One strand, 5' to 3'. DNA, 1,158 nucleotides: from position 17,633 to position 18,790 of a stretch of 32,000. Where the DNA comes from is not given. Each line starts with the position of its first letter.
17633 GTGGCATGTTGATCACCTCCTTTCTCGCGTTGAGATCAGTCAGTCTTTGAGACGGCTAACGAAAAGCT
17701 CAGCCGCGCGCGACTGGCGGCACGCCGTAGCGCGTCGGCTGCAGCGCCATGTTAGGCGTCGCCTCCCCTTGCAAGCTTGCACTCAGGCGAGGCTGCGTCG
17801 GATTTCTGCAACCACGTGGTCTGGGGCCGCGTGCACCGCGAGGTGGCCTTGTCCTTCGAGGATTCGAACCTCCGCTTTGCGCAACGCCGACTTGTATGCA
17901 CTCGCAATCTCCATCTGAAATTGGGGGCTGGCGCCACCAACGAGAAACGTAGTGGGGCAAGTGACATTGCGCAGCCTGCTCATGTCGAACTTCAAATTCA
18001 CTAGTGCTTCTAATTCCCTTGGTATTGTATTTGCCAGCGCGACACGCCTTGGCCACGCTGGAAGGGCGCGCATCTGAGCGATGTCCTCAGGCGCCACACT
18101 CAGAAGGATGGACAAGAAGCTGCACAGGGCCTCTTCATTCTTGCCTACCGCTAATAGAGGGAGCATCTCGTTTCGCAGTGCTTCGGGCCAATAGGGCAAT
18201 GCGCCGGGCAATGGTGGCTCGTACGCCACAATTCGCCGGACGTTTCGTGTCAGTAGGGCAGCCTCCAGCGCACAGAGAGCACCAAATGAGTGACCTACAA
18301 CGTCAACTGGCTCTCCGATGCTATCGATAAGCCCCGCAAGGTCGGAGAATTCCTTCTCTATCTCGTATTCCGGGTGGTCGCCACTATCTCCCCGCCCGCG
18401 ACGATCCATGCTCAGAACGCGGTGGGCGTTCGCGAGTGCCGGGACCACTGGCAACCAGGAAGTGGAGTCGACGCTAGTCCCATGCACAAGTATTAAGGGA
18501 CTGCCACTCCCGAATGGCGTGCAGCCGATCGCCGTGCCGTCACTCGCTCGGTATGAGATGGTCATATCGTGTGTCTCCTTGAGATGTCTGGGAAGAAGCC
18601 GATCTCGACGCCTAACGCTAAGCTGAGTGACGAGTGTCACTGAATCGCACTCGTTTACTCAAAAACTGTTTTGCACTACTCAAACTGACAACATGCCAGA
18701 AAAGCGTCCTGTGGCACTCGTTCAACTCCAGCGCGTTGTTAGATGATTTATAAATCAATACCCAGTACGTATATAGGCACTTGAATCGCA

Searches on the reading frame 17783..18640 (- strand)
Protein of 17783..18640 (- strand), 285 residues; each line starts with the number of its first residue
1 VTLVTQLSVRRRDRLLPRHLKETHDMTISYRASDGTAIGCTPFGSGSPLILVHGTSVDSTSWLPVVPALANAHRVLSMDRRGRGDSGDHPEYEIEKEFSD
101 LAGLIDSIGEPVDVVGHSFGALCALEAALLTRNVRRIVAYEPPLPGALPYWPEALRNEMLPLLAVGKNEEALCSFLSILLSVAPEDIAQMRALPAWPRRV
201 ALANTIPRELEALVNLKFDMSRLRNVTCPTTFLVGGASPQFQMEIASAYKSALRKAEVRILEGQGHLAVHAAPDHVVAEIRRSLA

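Call 8: search_protein_families(library=pfam, proteins=[window:17783-18640:-], max_evalue=0.001)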
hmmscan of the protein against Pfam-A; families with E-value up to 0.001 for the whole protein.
window:17783-18640:- (285 aa): 3 families
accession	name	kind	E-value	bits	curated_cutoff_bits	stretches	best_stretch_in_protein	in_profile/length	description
PF12697.13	Abhydrolase_6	-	3.6e-24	87.1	26.3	1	49-279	1-216/217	Alpha/beta hydrolase family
PF00561.26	Abhydrolase_1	-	7.9e-11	42.5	25.8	1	48-148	2-103/245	alpha/beta hydrolase fold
PF12146.15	Hydrolase_4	-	3.6e-07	30.2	27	1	49-244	7-208/239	Serine aminopeptidase, S33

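Call 9: search_protein_families(library=padloc, proteins=[window:17783-18640:-], max_evalue=0.01)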
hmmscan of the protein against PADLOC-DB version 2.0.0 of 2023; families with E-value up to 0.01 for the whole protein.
window:17783-18640:- (285 aa): 0 families

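Call 14: search_protein_families(library=ncbifam, proteins=[window:17783-18640:-], max_evalue=0.00001)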
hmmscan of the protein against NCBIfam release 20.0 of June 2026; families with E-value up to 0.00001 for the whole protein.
window:17783-18640:- (285 aa): 13 families
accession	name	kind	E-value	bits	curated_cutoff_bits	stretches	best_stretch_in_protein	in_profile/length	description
NF051488.1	bifunc_PcaDC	exception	5e-16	58.8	390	1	48-130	14-98/375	bifunctional 3-oxoadipate enol-lactonase/4-carboxymuconolactone decarboxylase PcaDC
TIGR03056.1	bchO_mg_che_rel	equivalog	8.3e-14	51.2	172.55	1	46-138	28-124/278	alpha/beta fold hydrolase BchO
NF011457.0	PRK14875.1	equivalog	1.3e-13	50.7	307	1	44-129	130-217/372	acetoin dehydrogenase dihydrolipoyllysine-residue acetyltransferase subunit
NF051487.1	bifunc_PcaCD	exception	7.4e-13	48.3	430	1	47-130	173-258/413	bifunctional 4-carboxymuconolactone decarboxylase/3-oxoadipate enol-lactonase PcaCD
NF002938.0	PRK03592.1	equivalog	3.9e-12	46.1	241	1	26-144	10-131/298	haloalkane dehalogenase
NF004514.1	PRK05855.1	equivalog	3.9e-12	45.5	455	1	46-140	22-121/578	SDR family oxidoreductase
TIGR02427.1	protocat_pcaD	equivalog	7.9e-11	41.8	255.85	1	49-130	16-99/251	3-oxoadipate enol-lactonase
TIGR03695.1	menH_SHCHC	equivalog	9e-11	41.7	208.55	0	47-132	3-93/252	2-succinyl-6-hydroxy-2,4-cyclohexadiene-1-carboxylate synthase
NF050089.1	i_nPHAscl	equivalog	6.3e-10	38.6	300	1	45-130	17-104/288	intracellular short-chain-length polyhydroxyalkanoate depolymerase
TIGR01738.1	bioH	equivalog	1.5e-08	34.6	206.95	1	47-267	5-228/245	pimeloyl-ACP methyl ester esterase BioH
TIGR03611.1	RutD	equivalog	1.7e-08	34.2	238.5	1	48-131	15-101/258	pyrimidine utilization protein D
NF007954.0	PRK10673.1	equivalog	7e-08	32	399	0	46-139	16-111/255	esterase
NF008340.0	PRK11126.1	equivalog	6.5e-06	25.6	261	0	49-131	17-99/255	2-succinyl-6-hydroxy-2,4-cyclohexadiene-1-carboxylate synthase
